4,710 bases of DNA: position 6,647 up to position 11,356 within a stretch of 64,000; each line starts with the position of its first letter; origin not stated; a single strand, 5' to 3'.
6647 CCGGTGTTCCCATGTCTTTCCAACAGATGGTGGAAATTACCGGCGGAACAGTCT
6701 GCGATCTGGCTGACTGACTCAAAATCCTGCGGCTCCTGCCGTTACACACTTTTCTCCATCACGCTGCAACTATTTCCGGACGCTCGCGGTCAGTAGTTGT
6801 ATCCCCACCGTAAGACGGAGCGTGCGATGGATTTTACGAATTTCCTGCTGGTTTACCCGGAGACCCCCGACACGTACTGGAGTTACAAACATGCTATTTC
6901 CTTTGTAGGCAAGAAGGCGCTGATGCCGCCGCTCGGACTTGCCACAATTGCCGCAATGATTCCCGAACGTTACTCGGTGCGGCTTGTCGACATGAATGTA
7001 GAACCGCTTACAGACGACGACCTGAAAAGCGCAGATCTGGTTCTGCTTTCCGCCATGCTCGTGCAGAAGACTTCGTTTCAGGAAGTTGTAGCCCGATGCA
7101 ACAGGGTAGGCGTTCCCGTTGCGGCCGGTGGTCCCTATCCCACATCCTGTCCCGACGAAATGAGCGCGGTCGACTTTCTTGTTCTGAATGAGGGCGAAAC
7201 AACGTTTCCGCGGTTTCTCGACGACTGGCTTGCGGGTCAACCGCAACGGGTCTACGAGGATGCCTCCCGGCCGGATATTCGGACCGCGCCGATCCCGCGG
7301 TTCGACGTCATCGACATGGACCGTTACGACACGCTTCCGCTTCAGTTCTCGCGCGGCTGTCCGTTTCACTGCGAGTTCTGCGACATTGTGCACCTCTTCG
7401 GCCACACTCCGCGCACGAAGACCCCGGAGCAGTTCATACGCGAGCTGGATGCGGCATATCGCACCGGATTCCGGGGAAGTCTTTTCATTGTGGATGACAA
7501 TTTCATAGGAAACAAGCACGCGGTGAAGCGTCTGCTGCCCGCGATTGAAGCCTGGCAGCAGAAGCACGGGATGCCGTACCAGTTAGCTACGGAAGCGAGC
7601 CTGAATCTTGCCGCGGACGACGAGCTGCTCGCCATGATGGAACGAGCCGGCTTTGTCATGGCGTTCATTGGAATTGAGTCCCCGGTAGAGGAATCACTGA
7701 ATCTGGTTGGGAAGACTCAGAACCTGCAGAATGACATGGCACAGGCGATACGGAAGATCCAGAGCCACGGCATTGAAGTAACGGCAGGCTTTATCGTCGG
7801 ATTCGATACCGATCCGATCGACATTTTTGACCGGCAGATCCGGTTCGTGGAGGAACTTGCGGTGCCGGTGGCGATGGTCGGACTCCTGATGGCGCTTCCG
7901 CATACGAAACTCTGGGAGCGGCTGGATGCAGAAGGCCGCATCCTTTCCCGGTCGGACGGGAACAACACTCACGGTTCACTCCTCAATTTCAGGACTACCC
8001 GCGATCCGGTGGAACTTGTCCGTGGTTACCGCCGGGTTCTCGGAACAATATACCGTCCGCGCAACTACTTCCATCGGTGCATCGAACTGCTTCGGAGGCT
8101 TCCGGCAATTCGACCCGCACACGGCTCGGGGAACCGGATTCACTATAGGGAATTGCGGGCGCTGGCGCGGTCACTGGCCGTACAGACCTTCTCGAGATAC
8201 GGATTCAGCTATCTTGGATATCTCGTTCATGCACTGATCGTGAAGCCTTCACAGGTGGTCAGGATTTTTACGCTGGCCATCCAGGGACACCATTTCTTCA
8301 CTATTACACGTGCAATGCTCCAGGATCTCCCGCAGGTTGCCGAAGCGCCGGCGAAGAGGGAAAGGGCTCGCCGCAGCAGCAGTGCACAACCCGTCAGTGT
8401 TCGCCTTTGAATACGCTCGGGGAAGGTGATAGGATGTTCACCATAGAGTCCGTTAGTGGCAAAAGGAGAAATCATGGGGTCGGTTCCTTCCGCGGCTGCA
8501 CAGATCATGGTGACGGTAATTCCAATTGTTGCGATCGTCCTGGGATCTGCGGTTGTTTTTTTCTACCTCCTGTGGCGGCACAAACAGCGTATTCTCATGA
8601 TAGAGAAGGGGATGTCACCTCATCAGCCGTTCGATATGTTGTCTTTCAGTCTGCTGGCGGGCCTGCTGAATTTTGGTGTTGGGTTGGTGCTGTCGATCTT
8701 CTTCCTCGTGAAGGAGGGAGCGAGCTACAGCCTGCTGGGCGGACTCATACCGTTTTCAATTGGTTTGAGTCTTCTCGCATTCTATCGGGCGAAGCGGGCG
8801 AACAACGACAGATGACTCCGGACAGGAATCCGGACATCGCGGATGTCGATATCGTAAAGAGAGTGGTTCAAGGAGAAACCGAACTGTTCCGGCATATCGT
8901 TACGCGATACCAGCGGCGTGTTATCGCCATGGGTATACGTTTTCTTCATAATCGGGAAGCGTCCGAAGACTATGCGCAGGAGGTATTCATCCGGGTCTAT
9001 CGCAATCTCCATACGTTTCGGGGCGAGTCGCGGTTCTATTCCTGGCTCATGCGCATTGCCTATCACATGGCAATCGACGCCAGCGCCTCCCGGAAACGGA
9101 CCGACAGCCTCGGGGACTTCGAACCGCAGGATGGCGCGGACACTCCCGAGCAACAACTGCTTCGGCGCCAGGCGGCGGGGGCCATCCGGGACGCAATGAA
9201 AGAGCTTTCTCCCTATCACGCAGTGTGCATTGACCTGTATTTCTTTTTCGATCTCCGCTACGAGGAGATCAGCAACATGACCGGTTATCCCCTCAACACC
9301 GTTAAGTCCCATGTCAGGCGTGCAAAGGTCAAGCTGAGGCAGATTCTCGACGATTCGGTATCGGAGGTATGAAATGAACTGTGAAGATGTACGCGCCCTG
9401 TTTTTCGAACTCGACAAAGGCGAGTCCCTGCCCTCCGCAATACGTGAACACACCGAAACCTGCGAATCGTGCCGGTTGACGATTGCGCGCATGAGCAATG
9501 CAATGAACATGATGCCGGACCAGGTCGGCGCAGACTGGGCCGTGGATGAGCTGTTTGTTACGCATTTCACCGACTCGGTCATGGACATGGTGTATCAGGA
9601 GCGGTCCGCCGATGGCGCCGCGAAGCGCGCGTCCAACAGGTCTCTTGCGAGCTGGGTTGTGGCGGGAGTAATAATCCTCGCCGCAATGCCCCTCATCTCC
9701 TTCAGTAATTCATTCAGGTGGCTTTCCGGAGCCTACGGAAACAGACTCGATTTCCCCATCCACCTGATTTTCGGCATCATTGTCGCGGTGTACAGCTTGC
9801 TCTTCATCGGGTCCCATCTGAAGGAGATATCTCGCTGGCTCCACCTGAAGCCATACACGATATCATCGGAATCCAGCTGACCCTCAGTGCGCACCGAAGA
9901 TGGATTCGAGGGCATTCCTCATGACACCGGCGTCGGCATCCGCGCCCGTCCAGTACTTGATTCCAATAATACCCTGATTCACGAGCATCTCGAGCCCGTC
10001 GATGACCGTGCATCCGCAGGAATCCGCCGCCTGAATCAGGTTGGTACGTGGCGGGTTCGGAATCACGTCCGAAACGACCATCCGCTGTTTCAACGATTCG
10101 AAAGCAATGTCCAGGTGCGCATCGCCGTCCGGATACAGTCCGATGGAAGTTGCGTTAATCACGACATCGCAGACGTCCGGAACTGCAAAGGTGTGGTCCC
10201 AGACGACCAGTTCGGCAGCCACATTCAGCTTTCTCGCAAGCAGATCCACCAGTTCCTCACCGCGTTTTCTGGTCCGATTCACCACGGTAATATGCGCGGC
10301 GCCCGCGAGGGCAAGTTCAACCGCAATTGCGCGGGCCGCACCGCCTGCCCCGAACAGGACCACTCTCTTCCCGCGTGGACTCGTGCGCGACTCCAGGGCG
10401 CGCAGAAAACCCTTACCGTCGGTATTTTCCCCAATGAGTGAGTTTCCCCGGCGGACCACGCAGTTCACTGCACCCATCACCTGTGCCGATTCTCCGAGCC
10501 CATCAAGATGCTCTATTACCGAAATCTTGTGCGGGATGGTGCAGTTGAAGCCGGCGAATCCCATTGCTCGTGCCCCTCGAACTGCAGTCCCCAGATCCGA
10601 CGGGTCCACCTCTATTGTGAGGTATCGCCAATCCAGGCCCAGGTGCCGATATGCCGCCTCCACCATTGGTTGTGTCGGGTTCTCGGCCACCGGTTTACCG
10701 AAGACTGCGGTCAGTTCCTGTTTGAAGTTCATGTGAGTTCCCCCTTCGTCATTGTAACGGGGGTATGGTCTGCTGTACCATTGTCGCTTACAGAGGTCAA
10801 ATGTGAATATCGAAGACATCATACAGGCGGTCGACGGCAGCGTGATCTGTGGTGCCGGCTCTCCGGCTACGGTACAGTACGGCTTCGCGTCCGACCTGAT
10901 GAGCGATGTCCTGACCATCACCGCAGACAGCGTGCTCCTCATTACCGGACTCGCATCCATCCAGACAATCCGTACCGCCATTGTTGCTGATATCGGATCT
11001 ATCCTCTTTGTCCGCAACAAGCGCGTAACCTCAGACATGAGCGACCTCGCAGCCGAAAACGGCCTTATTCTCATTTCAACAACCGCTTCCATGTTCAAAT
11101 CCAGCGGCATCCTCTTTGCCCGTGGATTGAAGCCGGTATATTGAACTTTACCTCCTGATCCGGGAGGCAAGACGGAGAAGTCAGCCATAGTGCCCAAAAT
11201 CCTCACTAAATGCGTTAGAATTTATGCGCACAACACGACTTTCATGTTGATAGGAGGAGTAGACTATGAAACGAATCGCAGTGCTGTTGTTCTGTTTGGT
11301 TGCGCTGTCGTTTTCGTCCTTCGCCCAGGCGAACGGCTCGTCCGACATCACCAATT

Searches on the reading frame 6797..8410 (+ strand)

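Call 19: search_protein_families(library=pfam, proteins=[window:6797-8410:+], max_evalue=0.00001)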
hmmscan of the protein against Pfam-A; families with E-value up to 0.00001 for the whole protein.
window:6797-8410:+ (537 aa): 3 families
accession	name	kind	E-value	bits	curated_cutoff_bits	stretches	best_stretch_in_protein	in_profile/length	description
PF13282.11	DUF4070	-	4.1e-30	105.2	22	1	370-510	1-141/144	Domain of unknown function (DUF4070)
PF04055.27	Radical_SAM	-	2.2e-16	60.9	29.5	1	183-344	2-159/166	Radical SAM superfamily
PF02310.24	B12-binding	-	3.4e-13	49.9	32.1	1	42-140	11-120/121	B12 binding domain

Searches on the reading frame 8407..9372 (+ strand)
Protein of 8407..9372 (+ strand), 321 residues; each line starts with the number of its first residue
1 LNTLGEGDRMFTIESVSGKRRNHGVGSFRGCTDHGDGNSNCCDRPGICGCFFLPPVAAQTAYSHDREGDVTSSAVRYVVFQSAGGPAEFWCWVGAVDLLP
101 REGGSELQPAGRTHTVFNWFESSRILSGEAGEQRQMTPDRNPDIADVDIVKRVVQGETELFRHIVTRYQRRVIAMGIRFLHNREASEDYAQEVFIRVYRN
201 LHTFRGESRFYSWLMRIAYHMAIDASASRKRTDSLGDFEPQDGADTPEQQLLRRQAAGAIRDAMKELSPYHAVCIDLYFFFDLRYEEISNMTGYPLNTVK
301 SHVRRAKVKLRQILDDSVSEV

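Call 19: search_protein_families(library=pfam, proteins=[window:8407-9372:+], max_evalue=0.00001)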
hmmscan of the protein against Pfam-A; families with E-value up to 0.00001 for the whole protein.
window:8407-9372:+ (321 aa): 3 families
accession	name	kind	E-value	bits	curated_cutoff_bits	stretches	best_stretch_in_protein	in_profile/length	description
PF04542.20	Sigma70_r2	-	3.7e-14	52.7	24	1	164-232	1-71/71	Sigma-70 region 2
PF08281.18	Sigma70_r4_2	-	1.2e-09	38.1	25.7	1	259-310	3-54/54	Sigma-70, region 4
PF04545.22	Sigma70_r4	-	8.3e-07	28.9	24.1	1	263-312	1-50/50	Sigma-70, region 4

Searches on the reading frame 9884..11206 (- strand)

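Call 20: search_protein_families(library=pfam, proteins=[window:9884-11206:-], max_evalue=0.00001)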
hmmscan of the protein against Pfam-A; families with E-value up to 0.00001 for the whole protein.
window:9884-11206:- (440 aa): 3 families
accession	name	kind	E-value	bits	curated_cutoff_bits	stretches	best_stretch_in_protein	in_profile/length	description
PF08501.16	Shikimate_dh_N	-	1.6e-20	73.6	27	1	168-250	1-83/83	Shikimate dehydrogenase substrate binding domain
PF18317.6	SDH_C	-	1.5e-10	41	25.8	1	404-434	1-31/31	Shikimate 5'-dehydrogenase C-terminal domain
PF01488.26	Shikimate_DH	-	1.8e-08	35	24.3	1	278-380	11-110/138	Shikimate / quinate 5-dehydrogenase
